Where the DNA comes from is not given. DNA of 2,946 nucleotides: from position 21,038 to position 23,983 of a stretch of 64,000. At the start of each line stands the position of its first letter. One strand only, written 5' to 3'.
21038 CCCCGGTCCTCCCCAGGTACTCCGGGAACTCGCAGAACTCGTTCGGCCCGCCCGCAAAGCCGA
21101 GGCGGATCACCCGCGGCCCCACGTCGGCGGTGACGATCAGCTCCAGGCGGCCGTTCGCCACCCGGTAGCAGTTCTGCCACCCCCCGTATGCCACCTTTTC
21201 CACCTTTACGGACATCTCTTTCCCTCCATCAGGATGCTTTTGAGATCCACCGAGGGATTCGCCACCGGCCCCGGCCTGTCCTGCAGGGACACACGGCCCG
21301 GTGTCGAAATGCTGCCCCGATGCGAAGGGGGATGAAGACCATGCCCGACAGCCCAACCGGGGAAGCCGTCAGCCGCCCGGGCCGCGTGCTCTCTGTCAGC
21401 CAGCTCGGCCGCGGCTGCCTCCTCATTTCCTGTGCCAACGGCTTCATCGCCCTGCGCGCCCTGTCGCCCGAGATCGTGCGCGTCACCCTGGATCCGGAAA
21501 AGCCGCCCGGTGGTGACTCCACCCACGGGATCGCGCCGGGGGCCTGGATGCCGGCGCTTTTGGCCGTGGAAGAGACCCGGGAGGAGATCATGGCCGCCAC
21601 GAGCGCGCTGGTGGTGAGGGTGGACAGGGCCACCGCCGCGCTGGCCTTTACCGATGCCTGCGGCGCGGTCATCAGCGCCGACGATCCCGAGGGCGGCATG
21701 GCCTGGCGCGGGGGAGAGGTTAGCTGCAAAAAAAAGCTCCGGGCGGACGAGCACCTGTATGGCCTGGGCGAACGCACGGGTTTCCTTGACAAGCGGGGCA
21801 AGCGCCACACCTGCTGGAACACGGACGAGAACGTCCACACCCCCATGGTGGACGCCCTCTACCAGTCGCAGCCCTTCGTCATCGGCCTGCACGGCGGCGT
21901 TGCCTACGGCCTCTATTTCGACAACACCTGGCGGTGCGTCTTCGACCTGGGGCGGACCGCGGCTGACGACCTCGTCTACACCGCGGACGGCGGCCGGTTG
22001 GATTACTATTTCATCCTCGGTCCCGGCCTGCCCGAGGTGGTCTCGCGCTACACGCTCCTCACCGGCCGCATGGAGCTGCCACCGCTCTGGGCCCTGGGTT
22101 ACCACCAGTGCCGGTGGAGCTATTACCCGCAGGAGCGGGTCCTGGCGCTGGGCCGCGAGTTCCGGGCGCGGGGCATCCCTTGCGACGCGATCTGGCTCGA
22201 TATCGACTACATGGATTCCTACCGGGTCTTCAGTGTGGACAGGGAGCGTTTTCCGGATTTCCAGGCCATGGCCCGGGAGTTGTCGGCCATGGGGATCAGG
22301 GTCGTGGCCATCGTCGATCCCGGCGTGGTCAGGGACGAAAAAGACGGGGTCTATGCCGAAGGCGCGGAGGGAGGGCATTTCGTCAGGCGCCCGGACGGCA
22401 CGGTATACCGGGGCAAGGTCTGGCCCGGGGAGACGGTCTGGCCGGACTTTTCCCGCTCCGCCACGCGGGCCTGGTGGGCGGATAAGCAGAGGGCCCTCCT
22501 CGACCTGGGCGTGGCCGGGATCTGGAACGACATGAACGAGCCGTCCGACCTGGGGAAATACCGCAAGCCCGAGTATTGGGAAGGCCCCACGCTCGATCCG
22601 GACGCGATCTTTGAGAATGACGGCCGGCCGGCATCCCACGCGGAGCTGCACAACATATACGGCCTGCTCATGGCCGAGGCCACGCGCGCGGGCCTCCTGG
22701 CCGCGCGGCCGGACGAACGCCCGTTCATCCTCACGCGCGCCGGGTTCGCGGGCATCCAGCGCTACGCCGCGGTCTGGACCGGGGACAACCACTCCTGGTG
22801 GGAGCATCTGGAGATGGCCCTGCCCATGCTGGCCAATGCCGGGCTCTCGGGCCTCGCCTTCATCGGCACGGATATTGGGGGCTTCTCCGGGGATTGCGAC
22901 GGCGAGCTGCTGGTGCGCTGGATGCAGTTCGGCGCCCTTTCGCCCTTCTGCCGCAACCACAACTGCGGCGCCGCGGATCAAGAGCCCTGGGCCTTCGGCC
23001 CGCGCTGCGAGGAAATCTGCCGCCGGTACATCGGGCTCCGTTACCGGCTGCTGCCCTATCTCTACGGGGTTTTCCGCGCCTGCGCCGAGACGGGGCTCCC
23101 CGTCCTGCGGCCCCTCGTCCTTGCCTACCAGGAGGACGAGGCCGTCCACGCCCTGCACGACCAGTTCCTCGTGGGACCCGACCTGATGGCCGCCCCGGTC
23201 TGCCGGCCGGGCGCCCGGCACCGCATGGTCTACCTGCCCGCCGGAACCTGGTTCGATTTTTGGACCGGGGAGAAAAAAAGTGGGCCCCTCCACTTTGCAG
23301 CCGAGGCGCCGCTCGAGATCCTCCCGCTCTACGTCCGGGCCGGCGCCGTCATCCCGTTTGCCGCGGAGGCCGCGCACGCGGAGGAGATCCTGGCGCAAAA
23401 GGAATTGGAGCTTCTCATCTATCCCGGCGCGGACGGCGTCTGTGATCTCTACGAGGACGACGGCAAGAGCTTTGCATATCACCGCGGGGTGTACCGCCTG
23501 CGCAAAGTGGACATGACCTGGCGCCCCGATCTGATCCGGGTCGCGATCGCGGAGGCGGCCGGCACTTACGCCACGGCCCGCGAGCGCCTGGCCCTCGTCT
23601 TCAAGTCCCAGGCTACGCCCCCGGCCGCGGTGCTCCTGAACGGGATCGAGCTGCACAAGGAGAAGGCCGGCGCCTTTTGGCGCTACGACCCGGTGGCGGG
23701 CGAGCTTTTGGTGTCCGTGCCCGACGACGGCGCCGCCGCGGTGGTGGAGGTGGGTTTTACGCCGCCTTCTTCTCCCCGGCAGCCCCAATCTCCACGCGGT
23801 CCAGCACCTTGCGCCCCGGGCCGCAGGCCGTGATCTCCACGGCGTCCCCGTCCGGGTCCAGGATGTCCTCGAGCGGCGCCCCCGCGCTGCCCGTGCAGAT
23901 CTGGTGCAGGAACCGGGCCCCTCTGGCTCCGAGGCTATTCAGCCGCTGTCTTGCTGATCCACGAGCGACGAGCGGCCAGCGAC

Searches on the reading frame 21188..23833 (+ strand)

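Call 81: search_protein_families(library=pfam, proteins=[window:21188-23833:+], max_evalue=0.00001)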
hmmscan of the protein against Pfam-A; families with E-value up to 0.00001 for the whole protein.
window:21188-23833:+ (881 aa): 4 families
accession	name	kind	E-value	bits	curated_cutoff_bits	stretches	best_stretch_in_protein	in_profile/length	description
PF01055.32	Glyco_hydro_31_2nd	-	1.5e-122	409.5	23.5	1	296-626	2-326/328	Glycosyl hydrolases family 31 TIM-barrel domain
PF13802.12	Gal_mutarotas_2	-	3.6e-30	106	27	1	88-253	3-184/184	Glycosyl hydrolase 31 N-terminal galactose mutarotase-like domain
PF21365.3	Glyco_hydro_31_3rd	-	6.1e-27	94.4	24.4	1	636-722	1-87/87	Glycosyl hydrolase family 31 C-terminal domain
PF17137.9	DUF5110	-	5.6e-12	46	27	1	739-800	1-63/71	Domain of unknown function (DUF5110)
